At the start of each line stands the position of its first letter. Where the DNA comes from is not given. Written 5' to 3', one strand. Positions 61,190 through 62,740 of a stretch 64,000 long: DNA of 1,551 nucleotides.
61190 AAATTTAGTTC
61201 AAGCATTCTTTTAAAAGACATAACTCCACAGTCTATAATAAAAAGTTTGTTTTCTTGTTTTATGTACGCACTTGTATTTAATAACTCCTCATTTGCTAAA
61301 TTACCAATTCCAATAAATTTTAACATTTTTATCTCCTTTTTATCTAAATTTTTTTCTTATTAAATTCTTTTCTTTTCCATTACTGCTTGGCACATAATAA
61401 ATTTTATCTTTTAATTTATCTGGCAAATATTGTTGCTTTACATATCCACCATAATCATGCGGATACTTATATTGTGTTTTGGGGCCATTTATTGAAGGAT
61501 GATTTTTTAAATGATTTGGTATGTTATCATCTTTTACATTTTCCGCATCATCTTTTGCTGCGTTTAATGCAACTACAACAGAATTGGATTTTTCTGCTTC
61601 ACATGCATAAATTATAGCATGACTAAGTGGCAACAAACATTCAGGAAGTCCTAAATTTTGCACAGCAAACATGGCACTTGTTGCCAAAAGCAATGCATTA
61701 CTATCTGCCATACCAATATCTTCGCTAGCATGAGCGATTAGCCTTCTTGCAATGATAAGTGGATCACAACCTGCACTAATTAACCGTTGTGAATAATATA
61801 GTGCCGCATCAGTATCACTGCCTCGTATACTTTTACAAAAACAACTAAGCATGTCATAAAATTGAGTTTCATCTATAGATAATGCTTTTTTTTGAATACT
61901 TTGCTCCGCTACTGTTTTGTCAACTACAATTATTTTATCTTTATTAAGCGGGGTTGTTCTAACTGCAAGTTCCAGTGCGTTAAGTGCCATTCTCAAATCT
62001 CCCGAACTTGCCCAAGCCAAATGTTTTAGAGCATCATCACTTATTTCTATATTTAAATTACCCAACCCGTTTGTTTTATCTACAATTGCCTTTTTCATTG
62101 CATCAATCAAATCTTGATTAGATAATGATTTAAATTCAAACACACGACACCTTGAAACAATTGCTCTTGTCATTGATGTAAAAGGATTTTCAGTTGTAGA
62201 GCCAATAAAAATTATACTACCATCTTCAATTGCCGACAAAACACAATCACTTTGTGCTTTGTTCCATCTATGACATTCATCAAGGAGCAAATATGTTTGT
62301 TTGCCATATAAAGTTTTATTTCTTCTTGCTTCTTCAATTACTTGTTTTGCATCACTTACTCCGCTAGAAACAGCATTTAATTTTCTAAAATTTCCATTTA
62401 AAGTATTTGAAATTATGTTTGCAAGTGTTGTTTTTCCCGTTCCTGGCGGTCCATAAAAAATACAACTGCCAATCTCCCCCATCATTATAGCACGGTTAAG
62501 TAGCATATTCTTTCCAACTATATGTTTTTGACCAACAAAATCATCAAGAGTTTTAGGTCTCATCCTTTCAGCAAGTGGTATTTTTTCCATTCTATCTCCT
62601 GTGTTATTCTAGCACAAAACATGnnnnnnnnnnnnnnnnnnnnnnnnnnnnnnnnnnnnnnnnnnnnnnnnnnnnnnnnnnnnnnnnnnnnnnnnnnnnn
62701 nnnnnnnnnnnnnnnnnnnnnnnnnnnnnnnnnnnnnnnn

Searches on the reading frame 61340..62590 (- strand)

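Call 65: search_protein_families(library=pfam, proteins=[window:61340-62590:-], max_evalue=0.00001)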
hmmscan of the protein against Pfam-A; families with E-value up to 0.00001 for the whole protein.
window:61340-62590:- (416 aa): 5 families
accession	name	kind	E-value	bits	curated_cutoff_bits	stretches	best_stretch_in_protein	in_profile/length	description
PF12002.13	MgsA_C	-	8e-56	189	27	1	257-410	1-159/167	MgsA AAA+ ATPase C terminal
PF16193.11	AAA_assoc_2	-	2.3e-20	73.1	34.3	1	178-256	2-81/81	AAA C-terminal domain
PF05496.18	RuvB_N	-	1.3e-14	54.7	27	1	10-130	1-118/159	Holliday junction DNA helicase RuvB P-loop domain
PF00004.35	AAA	-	2.3e-12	47.9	21.2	1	44-152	2-127/131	ATPase family associated with various cellular activities (AAA)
PF13173.12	AAA_14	-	3.2e-08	34.1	27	1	44-158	6-125/129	AAA domain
